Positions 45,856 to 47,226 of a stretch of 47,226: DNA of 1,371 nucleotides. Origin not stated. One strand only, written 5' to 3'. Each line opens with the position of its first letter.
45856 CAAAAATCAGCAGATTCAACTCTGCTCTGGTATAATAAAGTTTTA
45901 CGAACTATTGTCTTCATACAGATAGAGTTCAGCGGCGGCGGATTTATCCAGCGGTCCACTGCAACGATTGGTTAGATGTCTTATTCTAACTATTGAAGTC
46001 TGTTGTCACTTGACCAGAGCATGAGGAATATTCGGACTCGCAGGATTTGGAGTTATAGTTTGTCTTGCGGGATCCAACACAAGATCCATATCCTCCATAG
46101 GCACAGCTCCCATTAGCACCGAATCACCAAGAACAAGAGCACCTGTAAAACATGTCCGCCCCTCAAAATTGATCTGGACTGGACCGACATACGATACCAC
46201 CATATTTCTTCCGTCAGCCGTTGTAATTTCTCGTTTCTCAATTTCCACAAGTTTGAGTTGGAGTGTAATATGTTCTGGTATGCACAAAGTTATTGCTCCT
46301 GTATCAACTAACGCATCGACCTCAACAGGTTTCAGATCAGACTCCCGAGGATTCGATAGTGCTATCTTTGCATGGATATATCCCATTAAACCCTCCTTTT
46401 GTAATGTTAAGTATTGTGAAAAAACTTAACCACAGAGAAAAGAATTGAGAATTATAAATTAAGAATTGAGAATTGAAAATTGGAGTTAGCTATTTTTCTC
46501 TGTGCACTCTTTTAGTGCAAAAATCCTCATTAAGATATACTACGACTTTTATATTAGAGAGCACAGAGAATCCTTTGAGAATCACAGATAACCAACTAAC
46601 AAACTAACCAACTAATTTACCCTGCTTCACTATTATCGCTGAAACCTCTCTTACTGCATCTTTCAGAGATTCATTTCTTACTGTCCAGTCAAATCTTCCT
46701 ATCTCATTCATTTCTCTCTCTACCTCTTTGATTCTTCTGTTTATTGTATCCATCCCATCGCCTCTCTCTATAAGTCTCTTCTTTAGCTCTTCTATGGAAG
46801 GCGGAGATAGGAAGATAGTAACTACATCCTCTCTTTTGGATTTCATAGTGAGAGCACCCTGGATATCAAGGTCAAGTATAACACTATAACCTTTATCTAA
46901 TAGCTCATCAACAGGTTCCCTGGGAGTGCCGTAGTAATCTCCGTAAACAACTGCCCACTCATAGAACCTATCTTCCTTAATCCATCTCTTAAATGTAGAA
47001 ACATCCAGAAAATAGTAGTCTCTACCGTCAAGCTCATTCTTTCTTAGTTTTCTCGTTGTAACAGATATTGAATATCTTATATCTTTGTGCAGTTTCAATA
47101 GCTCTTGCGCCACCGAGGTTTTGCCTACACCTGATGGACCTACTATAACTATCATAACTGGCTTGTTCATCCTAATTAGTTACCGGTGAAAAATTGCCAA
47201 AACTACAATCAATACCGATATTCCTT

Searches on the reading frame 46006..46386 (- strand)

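Call 36: search_protein_families(library=ncbifam, proteins=[window:46006-46386:-], max_evalue=0.01)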
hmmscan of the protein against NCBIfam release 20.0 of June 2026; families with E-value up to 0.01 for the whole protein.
window:46006-46386:- (126 aa): 1 family
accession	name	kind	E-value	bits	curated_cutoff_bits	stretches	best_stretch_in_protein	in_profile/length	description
TIGR03698.1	clan_AA_DTGF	subfamily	3.2e-23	82.1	57.35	1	6-111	2-107/107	clan AA aspartic protease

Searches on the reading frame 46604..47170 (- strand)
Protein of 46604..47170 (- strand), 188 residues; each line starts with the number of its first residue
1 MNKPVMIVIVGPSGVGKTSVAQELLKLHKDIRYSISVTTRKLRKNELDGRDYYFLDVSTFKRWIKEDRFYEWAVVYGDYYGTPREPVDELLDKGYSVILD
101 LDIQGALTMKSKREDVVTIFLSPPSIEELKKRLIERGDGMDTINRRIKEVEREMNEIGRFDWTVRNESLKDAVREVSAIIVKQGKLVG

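Call 23: find_encoding_contigs(protein=window:46604-47170:-, flank=10000, max_places=10)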
Protein window:46604-47170:- (188 aa): 6 contigs read that carry it; 3 places shown.
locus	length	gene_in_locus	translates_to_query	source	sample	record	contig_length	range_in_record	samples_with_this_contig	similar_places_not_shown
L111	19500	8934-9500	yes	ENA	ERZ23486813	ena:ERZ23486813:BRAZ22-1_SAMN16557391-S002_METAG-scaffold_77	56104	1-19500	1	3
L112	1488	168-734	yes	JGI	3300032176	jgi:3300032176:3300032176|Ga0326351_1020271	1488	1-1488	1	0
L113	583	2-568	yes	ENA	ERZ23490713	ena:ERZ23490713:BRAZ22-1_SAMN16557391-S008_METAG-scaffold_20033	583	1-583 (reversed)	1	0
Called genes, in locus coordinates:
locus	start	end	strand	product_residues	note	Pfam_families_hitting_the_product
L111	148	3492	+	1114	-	PF00486:Trans_reg_C (faint), PF07719:TPR_2 (faint), PF25873:WHD_MalT, PF00515:TPR_1 (faint), PF17874:TPR_MalT, PF13424:TPR_12, PF13646:HEAT_2 (weak), PF03704:BTAD, +4 more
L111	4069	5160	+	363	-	PF13562:NTP_transf_4, PF25087:GMPPB_C (faint), PF00132:Hexapep (faint), PF25084:LbH_EIF2B (faint)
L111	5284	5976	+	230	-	PF00590:TP_methylase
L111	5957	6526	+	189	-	PF01066:CDP-OH_P_transf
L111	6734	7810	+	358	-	PF03462:PCRF, PF00472:RF-1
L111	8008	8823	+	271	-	PF03755:YicC-like_N, PF08340:YicC-like_C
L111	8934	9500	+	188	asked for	PF00625:Guanylate_kin, PF01926:MMR_HSR1 (faint), PF13671:AAA_33 (faint), PF13238:AAA_18 (faint)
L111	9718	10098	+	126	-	-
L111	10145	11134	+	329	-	PF04055:Radical_SAM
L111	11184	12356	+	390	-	PF02441:Flavoprotein, PF04127:DFP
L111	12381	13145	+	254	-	PF03167:UDG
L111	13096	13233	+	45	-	-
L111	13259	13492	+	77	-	-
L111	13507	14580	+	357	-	-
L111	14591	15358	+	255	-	PF01555:N6_N4_Mtase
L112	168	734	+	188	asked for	PF00625:Guanylate_kin, PF01926:MMR_HSR1 (faint), PF13671:AAA_33 (faint), PF13238:AAA_18 (faint)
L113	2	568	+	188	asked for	PF00625:Guanylate_kin, PF01926:MMR_HSR1 (faint), PF13671:AAA_33 (faint), PF13238:AAA_18 (faint)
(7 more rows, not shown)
